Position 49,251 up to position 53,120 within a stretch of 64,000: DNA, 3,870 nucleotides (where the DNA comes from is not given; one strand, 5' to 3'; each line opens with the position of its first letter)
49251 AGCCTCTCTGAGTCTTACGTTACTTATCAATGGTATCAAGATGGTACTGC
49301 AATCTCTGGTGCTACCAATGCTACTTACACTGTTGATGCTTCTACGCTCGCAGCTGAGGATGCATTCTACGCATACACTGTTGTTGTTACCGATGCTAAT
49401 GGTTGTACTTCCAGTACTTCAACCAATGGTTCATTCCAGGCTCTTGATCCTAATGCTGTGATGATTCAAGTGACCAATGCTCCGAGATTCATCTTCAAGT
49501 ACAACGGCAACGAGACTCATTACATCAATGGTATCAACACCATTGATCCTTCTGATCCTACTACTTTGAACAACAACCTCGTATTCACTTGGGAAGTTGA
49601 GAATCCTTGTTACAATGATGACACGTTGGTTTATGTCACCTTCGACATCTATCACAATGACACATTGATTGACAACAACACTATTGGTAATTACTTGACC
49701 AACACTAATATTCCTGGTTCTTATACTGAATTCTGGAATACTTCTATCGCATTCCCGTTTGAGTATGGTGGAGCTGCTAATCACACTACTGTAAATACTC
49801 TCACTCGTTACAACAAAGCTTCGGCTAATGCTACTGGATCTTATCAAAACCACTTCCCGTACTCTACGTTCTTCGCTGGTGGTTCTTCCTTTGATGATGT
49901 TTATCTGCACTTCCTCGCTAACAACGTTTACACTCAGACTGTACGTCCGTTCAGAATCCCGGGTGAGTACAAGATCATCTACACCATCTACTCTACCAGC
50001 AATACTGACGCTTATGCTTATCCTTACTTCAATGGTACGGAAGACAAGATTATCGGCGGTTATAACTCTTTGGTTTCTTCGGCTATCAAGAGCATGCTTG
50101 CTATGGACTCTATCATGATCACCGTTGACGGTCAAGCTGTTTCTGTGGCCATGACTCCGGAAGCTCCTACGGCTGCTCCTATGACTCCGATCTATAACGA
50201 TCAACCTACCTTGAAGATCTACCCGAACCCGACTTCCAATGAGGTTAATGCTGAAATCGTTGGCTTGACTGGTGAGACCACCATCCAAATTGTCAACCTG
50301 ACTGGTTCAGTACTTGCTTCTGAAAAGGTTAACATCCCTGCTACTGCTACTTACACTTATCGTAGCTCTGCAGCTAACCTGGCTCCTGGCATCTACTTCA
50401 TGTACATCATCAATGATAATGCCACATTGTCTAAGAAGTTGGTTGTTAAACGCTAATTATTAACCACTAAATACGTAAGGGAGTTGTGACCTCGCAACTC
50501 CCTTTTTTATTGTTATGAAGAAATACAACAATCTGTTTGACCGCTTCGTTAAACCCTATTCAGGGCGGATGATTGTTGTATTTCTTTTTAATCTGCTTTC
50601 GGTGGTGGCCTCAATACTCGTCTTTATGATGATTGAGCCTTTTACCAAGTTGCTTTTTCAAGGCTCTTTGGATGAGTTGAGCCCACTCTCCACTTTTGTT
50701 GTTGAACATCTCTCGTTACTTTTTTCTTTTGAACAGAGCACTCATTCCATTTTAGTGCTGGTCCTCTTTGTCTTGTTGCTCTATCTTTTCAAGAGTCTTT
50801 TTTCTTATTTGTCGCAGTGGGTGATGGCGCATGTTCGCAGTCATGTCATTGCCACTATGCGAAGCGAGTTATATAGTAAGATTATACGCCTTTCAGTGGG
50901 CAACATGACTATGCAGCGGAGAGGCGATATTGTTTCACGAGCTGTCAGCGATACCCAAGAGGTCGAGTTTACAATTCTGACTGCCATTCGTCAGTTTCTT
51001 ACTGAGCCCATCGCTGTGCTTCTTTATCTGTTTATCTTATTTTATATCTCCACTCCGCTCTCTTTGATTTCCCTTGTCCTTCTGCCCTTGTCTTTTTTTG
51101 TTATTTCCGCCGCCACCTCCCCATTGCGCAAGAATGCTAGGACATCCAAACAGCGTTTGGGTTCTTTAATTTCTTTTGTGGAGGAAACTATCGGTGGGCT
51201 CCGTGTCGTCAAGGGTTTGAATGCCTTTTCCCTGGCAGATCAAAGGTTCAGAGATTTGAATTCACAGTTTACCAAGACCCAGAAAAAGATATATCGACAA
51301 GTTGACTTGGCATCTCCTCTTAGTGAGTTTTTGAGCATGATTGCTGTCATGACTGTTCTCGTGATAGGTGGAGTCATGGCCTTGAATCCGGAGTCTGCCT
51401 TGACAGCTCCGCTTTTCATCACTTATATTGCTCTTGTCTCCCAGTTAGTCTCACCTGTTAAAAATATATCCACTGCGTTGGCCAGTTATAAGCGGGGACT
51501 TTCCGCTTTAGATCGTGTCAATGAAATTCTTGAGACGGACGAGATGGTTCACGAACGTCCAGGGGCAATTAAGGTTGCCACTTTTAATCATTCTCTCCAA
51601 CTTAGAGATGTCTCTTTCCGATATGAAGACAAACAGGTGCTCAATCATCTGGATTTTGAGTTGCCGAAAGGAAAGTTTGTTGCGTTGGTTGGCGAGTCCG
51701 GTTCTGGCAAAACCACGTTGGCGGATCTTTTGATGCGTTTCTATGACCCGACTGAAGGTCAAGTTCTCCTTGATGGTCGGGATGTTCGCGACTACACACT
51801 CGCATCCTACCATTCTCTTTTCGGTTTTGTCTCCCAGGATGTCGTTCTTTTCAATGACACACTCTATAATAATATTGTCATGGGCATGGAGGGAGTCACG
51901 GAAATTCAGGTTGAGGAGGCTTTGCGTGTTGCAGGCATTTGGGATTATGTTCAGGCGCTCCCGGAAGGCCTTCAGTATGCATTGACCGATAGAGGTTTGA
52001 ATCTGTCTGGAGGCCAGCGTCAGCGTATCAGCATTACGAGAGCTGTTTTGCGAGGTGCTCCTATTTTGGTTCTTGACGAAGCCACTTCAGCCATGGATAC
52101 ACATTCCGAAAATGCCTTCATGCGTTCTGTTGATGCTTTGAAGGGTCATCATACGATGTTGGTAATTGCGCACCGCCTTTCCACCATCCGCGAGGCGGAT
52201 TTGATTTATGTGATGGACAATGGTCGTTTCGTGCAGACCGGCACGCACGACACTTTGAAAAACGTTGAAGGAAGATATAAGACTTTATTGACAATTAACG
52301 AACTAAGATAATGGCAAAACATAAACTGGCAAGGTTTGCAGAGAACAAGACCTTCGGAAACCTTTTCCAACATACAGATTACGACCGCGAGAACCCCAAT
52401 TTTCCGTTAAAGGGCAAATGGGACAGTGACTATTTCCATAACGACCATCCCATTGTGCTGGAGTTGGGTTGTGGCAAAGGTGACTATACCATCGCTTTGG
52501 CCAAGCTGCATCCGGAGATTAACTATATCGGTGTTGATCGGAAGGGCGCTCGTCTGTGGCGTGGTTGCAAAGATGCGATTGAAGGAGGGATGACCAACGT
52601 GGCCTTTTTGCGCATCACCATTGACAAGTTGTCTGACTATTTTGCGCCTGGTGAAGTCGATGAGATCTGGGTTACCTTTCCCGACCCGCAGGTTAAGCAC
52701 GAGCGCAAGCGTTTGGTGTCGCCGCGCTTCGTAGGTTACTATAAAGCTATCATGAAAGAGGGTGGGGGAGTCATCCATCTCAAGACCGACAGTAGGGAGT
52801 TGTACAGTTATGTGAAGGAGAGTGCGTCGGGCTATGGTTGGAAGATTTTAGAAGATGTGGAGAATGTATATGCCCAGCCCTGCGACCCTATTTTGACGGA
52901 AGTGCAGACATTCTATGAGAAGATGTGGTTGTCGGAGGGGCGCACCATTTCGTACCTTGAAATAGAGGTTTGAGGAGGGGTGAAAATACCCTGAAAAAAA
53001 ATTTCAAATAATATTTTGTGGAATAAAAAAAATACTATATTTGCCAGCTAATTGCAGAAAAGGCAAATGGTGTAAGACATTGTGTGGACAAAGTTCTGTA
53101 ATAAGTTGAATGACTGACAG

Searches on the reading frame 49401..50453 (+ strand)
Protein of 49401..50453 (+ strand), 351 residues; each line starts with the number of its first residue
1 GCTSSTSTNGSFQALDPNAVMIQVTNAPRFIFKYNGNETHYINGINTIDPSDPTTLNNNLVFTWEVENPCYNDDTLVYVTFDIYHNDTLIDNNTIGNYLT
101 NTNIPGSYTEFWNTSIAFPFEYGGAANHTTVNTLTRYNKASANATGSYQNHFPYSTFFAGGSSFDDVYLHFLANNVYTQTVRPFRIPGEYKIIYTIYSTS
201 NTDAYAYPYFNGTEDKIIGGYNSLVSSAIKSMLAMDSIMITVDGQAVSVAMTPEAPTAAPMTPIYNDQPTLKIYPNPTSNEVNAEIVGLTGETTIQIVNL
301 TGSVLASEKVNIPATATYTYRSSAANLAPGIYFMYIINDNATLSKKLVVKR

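Call 6: search_protein_families(library=pfam, proteins=[window:49401-50453:+], max_evalue=1)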
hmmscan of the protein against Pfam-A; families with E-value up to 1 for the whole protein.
window:49401-50453:+ (351 aa): 1 family
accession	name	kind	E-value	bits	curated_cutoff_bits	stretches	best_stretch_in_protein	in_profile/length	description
PF18962.6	Por_Secre_tail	-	2.9e-10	40.8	27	1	273-349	1-75/75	Secretion system C-terminal sorting domain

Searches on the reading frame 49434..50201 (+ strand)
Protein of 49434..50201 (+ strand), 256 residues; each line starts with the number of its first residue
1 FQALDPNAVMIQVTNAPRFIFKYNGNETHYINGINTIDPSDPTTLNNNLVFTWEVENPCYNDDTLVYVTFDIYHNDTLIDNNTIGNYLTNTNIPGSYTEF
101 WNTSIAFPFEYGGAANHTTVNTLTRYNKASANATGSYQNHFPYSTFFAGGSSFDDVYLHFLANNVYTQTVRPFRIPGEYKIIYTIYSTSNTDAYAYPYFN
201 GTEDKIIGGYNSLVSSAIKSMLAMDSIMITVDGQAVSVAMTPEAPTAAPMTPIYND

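Call 11: find_homologous_proteins(query=window:49518-50189:+)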
Query window:49518-50189:+ (224 aa): 2 proteins with E <= 0.001 among 167 candidates.
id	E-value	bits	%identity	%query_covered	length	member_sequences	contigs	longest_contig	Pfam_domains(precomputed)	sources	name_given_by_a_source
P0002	4.4e-142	489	97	100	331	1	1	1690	PF18962.8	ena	-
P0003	1.6e-81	291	64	93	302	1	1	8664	PF18962.8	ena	-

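Call 18: find_encoding_contigs(protein=P0003, flank=10000)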
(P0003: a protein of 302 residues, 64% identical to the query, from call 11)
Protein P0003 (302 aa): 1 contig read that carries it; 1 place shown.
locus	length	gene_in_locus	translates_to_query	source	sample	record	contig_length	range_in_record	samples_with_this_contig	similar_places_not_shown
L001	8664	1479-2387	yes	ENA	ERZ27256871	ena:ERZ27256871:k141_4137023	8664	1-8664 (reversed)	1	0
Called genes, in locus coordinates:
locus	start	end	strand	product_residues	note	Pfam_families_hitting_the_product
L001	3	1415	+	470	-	?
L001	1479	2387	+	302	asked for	PF18962:Por_Secre_tail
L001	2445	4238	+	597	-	PF00664:ABC_membrane, PF00005:ABC_tran, PF02463:SMC_N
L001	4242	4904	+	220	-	PF24675:NpmA (faint), PF02390:Methyltransf_4, PF13649:Methyltransf_25, PF13847:Methyltransf_31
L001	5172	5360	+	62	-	PF00584:SecE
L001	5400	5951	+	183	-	PF02357:NusG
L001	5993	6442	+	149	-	PF03946:Ribosomal_L11_N, PF00298:Ribosomal_L11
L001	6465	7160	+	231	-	PF00687:Ribosomal_L1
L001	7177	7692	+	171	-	PF00466:Ribosomal_L10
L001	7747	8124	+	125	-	PF16320:Ribosomal_L12_N, PF00542:Ribosomal_L12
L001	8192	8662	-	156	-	?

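Call 37: search_solved_structures(query=A4, max_evalue=10)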
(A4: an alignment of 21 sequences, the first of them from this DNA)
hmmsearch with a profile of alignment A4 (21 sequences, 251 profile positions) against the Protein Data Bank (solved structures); distinct sequences matched with E-value up to 10: 1.
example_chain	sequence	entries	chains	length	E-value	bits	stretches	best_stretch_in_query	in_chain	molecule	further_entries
3bcy_A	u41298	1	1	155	0.2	14.6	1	13-63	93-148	Protein YER067W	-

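Call 41: predict_structure(alignment_id=A4)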
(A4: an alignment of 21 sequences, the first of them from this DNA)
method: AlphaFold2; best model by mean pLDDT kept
length: 256 residues; sequences in the alignment: 21
mean_pLDDT: 84.6   pTM: 0.80
mean pLDDT of the five models: 84.6, 81.4, 80.7, 79.9, 75.4
residues with pLDDT >= 90: 133; 70-90: 82; 50-70: 34; < 50: 7
segments of 3 or more residues with pLDDT < 50: none
pLDDT, mean of each block of 10 residues (from residue 1): 56 75 97 84 80 88 89 95 90 82 93 93 88 66 77 90 94 95 94 90 92 88 96 78 60 61
secondary structure, 60 per line:
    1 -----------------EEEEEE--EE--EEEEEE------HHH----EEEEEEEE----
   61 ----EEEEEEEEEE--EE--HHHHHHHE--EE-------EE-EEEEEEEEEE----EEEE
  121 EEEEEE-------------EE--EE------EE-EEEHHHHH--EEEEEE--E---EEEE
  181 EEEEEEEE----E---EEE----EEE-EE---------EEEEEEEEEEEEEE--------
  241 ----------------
elements in order: E18-23 E30-35 E49-56 E65-74 H81-87 E103-112 E117-126 E155-157 H158-162 E165-170 E177-188 E197-199 E204-206 E219-232
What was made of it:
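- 50133..50216 (+): Pro/Ala/Thr-rich linker, aa 3288-3315, between the C copy and the sorting domain. Model pLDDT about 60 (call 41).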

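Call 44: fold_search(model_id=the predicted structure, library=pdb)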
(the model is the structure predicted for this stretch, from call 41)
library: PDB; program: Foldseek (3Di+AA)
matches with E <= 10: 1443; with E <= 0.001: 4
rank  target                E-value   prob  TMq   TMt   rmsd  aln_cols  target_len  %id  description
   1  5l7u_B                3.7e-04  0.99  0.31  0.16  11.9       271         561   11  Crystal structure of BvGH123 with bound GalNAc (released 2017-03-22)
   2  5l7v_B                3.9e-04  0.99  0.29  0.16  13.0       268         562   11  Crystal Structure of BvGH123 with bond transition state analog Galthiazoline. (released 2017-03-22)
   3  8k2n_A                4.4e-04  1.00  0.30  0.16   8.0       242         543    6  Crystal structure of Group 4 Monosaccharide-releasing beta-N-acetylgalactosaminidase NgaLy from Lacticaseibacillus yic (released 2024-04-24)
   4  4ph8_A                5.8e-04  0.99  0.27  0.41  11.7       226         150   11  Crystal structure of AggA, the major subunit of aggregative adherence fimbriae type I (AAF/I) from the Escherichia col (released 2014-10-01)
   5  1wd8                  1.1e-03  0.99  0.27  0.14   9.9       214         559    7  Calcium free form of human peptidylarginine deiminase type4 (PAD4) (released 2004-07-13)
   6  5l7u_A                1.2e-03  0.99  0.28  0.15  10.3       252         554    9  Crystal structure of BvGH123 with bound GalNAc (released 2017-03-22)
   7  8k2n_B                1.9e-03  0.98  0.29  0.16   7.8       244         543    7  Crystal structure of Group 4 Monosaccharide-releasing beta-N-acetylgalactosaminidase NgaLy from Lacticaseibacillus yic (released 2024-04-24)
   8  8k2n_D                2.0e-03  0.99  0.30  0.17   6.9       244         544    7  Crystal structure of Group 4 Monosaccharide-releasing beta-N-acetylgalactosaminidase NgaLy from Lacticaseibacillus yic (released 2024-04-24)
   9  9lpk_B                3.0e-03  0.95  0.29  0.13   9.1       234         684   11  Structure of human PADI6-UHRF1-UBE2D3 complex (released 2026-01-28)
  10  8k2i_B                3.5e-03  0.99  0.31  0.16   8.3       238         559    8  Crystal structure of Group 2 Oligosaccharide/Monosaccharide-releasing beta-N-acetylhexosaminidase NgaAt from Arabidops (released 2024-04-24)
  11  3apm                  3.5e-03  0.98  0.27  0.14   9.8       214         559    8  Crystal structure of the human SNP PAD4 protein (released 2011-01-26)
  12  9lpk_C                3.7e-03  0.93  0.28  0.12   9.4       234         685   10  Structure of human PADI6-UHRF1-UBE2D3 complex (released 2026-01-28)
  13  7fe0_A                4.2e-03  0.77  0.25  0.31  15.8       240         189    8  AvmM Catalyzes Macrocyclization in Alchivemycin A Biosynthesis (released 2021-09-01)
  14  9huj_B                4.9e-03  0.97  0.29  0.15   8.5       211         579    7  CryoEM structure of human peptidylarginine deiminase type 4 (PAD4) in complex with heparin oligomer (12 subunits) (released 2025-10-22)
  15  3apn                  5.5e-03  0.97  0.28  0.14   9.0       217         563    7  Crystal structure of the human wild-type PAD4 protein (released 2011-01-26)
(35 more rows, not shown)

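Call 52: search_protein_families(library=ncbifam, proteins=[window:49434-50201:+], max_evalue=1)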
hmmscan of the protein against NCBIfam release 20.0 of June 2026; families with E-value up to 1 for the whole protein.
window:49434-50201:+ (256 aa): 3 families
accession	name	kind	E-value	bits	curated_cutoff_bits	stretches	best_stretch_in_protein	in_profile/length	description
NF011054.0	PRK14486.1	equivalog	0.035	13.6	447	1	154-202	55-100/294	putative bifunctional cbb3-type cytochrome c oxidase subunit II/cytochrome c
TIGR03781.1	Bac_Flav_CT_K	equivalog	0.045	13.3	152.45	1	191-234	101-142/202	conjugative transposon protein TraK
NF042971.1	AcrlCoAredClosAcrB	equivalog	0.14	11.2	475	1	57-99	195-236/266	acryloyl-CoA reductase electron transfer subunit gamma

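Call 57: search_protein_families(library=pfam, alignment_id=A4, max_evalue=1)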
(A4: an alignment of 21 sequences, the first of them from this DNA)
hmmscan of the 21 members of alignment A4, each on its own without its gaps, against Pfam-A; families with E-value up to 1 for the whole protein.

A. member 1, seq(256 aa): 0 families

B. families by the number of members that match (of 21 scanned): 6 families
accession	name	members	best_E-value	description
PF09318.15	Glyco_trans_A_1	1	0.0063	Glycosyl transferase 1 domain A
PF03829.18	PTSIIA_gutA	1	0.02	PTS system glucitol/sorbitol-specific IIA component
PF23122.1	C2_ITFG1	1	0.073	ITFG1, C2 domain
PF18911.6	PKD_4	1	0.086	PKD domain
PF17540.7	DUF5457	1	0.088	Family of unknown function (DUF5457)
PF25275.1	Golvesin_C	1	0.54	Golvesin C-terminal domain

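Call 66: find_homologous_proteins(query=A4, max_evalue=0.001)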
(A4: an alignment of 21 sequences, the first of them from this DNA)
Query A4 (21 sequences) (256 aa, profile of the alignment): 3 proteins with E <= 0.001 among 5153 candidates.
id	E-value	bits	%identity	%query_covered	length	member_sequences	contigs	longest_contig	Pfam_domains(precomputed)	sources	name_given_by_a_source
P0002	6.1e-80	287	97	96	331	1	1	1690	PF18962.8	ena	-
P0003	7.5e-71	257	64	83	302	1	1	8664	PF18962.8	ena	-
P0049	2.0e-54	203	35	88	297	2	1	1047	PF18962.8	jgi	jgi:hypothetical protein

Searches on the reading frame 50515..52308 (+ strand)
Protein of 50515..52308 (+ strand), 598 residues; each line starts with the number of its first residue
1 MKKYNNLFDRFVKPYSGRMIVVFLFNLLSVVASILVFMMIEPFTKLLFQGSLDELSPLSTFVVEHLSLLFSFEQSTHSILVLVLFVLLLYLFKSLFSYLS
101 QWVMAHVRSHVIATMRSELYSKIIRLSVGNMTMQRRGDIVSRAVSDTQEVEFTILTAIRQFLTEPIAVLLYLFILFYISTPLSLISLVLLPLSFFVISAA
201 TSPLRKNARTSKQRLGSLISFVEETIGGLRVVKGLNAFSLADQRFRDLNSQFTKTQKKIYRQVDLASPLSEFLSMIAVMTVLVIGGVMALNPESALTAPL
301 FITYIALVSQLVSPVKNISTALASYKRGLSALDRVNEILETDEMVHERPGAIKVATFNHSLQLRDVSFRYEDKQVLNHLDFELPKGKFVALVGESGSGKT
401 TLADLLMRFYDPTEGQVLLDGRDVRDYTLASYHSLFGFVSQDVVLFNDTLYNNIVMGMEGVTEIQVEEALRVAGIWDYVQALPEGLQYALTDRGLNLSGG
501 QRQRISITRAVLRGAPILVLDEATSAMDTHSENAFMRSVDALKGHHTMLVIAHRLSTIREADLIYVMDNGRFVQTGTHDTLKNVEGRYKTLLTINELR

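Call 53: search_protein_families(library=pfam, proteins=[window:50515-52308:+], max_evalue=0.001)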
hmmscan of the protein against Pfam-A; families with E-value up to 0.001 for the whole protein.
window:50515-52308:+ (598 aa): 7 families
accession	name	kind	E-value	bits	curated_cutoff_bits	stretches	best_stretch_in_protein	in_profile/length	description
PF00664.28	ABC_membrane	-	1e-33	117.6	28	1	19-315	1-274/274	ABC transporter transmembrane region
PF00005.33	ABC_tran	-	1.4e-30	107.1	25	1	376-525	1-137/137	ABC transporter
PF02463.25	SMC_N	-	1.7e-07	31.3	40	1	416-566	110-210/220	RecF/RecN/SMC N terminal domain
PF09818.15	ABC_ATPase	-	0.00012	21.7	23.2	0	455-540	115-201/283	P-loop domain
PF13401.12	AAA_22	-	0.00013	22.7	27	0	387-421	6-33/130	AAA domain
PF20720.3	nSTAND3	-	0.00021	21.4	27.2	0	383-412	14-43/155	Novel STAND NTPase 3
PF13191.12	AAA_16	-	0.00039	21.4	32.6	1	373-431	10-65/167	AAA ATPase domain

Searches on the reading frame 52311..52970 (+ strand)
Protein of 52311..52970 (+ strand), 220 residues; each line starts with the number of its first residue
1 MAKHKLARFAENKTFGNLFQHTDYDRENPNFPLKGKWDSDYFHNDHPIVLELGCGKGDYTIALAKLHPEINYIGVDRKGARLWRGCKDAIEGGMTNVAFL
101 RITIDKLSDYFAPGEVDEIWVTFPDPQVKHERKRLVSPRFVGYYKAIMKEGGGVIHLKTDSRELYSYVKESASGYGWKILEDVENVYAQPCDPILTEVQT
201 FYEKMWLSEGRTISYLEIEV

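Call 53: search_protein_families(library=pfam, proteins=[window:52311-52970:+], max_evalue=0.001)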
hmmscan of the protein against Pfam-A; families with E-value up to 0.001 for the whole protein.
window:52311-52970:+ (220 aa): 5 families
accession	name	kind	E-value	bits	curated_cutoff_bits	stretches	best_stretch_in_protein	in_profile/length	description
PF02390.23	Methyltransf_4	-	6.2e-29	101.1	24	1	46-213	2-170/173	Putative methyltransferase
PF13847.12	Methyltransf_31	-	1.1e-08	35.3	27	1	47-118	5-77/145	Methyltransferase domain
PF24675.1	NpmA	-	2.9e-07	30.4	60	1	45-124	23-105/214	16S rRNA (adenine(1408)-N(1))-methyltransferase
PF13649.12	Methyltransf_25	-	6.2e-07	30.5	27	1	49-123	1-72/97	Methyltransferase domain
PF08242.18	Methyltransf_12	-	0.00016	22.8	30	1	50-109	1-60/98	Methyltransferase domain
